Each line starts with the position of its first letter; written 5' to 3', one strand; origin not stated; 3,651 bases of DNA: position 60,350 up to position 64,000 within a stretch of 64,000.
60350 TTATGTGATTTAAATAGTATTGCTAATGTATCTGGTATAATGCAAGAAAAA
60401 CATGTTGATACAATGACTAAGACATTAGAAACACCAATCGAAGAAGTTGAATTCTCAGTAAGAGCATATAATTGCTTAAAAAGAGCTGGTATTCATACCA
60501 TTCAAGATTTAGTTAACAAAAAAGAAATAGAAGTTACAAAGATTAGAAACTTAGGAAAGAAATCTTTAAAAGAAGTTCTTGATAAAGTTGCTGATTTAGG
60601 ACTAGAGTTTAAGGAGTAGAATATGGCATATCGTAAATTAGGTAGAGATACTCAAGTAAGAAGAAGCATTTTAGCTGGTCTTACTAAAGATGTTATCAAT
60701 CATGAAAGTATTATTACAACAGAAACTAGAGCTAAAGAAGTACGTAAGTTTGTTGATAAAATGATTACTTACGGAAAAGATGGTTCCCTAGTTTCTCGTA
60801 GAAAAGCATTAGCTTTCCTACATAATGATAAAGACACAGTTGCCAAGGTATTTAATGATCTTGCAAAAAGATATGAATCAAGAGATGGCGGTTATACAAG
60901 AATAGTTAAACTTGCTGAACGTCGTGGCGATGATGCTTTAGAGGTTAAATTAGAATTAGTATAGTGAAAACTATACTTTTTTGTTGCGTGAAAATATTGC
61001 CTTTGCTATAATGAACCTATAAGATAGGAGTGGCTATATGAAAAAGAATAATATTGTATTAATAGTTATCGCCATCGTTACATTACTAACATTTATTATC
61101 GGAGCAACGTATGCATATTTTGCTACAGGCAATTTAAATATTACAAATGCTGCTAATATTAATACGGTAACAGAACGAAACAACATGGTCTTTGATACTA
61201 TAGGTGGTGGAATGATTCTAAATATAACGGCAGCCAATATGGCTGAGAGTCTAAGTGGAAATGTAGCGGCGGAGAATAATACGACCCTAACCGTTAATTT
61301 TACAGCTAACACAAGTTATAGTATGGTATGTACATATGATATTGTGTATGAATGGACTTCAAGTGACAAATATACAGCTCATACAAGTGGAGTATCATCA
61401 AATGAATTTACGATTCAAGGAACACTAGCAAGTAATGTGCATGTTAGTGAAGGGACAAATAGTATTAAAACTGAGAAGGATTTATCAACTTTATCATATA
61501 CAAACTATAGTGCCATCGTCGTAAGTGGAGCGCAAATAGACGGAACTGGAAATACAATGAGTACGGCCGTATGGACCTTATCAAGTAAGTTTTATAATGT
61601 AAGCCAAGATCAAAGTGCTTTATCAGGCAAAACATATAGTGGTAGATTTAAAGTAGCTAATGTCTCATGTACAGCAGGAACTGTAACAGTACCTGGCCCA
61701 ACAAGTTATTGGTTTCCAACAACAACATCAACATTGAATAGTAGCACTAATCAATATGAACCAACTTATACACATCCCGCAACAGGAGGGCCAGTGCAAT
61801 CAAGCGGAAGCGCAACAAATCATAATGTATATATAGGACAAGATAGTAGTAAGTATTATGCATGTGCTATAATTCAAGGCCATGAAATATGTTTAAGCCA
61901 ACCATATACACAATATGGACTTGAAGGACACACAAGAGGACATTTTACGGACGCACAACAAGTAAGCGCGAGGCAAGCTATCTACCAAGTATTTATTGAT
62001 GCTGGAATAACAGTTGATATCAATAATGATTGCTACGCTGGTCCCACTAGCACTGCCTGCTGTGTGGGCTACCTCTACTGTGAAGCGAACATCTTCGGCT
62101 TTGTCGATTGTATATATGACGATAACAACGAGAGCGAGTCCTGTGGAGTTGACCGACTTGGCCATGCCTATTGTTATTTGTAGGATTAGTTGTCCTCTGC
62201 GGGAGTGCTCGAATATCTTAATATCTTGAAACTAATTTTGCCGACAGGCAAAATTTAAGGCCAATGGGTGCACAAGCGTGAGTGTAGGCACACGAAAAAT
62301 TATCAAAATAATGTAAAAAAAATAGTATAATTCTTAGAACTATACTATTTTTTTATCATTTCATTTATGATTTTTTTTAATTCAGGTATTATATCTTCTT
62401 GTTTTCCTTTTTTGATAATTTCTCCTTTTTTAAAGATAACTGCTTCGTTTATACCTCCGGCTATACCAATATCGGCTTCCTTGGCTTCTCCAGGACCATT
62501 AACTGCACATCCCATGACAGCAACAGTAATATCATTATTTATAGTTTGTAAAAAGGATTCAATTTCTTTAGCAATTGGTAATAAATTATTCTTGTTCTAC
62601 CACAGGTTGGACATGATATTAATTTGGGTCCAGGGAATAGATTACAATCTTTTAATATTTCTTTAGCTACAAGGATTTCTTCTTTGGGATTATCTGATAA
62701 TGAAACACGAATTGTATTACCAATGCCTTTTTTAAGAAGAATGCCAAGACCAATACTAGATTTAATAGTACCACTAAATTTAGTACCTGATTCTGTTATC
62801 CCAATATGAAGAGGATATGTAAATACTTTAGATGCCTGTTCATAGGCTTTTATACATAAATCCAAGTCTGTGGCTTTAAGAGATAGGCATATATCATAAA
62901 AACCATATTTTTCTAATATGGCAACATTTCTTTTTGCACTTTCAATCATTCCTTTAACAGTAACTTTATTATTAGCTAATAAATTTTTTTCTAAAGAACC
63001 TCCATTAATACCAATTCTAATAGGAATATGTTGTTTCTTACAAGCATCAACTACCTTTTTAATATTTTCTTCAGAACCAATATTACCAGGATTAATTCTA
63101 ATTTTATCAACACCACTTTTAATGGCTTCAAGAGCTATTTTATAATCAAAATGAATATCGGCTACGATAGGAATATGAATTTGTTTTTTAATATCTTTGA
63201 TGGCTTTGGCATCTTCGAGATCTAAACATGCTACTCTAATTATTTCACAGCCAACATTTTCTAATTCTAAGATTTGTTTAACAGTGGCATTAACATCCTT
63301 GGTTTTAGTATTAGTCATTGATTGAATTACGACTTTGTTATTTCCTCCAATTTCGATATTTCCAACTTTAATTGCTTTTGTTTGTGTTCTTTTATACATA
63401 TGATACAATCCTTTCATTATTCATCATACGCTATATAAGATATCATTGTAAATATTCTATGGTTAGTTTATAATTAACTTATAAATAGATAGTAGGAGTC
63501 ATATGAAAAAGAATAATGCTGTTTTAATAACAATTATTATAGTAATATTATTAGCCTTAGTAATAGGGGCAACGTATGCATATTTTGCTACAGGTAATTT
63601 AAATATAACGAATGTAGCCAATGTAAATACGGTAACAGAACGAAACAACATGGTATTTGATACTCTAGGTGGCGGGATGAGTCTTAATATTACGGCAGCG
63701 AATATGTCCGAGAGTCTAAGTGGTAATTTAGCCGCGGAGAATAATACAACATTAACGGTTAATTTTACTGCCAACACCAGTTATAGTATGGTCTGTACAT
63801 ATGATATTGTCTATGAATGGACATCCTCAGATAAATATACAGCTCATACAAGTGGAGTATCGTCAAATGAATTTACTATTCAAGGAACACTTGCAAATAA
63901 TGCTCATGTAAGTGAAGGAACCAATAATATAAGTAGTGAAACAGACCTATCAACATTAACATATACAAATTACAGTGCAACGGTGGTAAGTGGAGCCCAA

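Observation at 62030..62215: GC-anomalous patch (about 50-55% GC in a 30% GC genome) covering the 3' end of P2 and its downstream flank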

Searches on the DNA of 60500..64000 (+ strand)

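Call 10: search_rna_families(source=window, start=60500, end=64000, threshold=evalue, max_evalue=10)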
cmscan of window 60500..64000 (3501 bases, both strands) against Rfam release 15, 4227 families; matches with E-value up to 10: 3.
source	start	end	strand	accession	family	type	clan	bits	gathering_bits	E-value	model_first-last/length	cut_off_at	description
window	61756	61823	+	RF02623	BSnc140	Gene; sRNA;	-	21.7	126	1.7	1-94/94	no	Brucella sRNA 140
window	63464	63487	-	RF00207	K10_TLS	Cis-reg;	-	17.5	43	7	11-37/48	no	K10 transport/localisation element (TLS)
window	63367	63417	-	RF01089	PK-repBA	Cis-reg;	-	16.9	45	2.3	1-124/124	no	Pseudoknot of the regulatory region of the repBA gene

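Call 109: search_dna_similar(query=window:62020-62300:+, collection=phages, mode=distant, max_rows=5)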
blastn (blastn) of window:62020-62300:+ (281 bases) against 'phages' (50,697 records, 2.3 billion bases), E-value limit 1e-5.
No match.
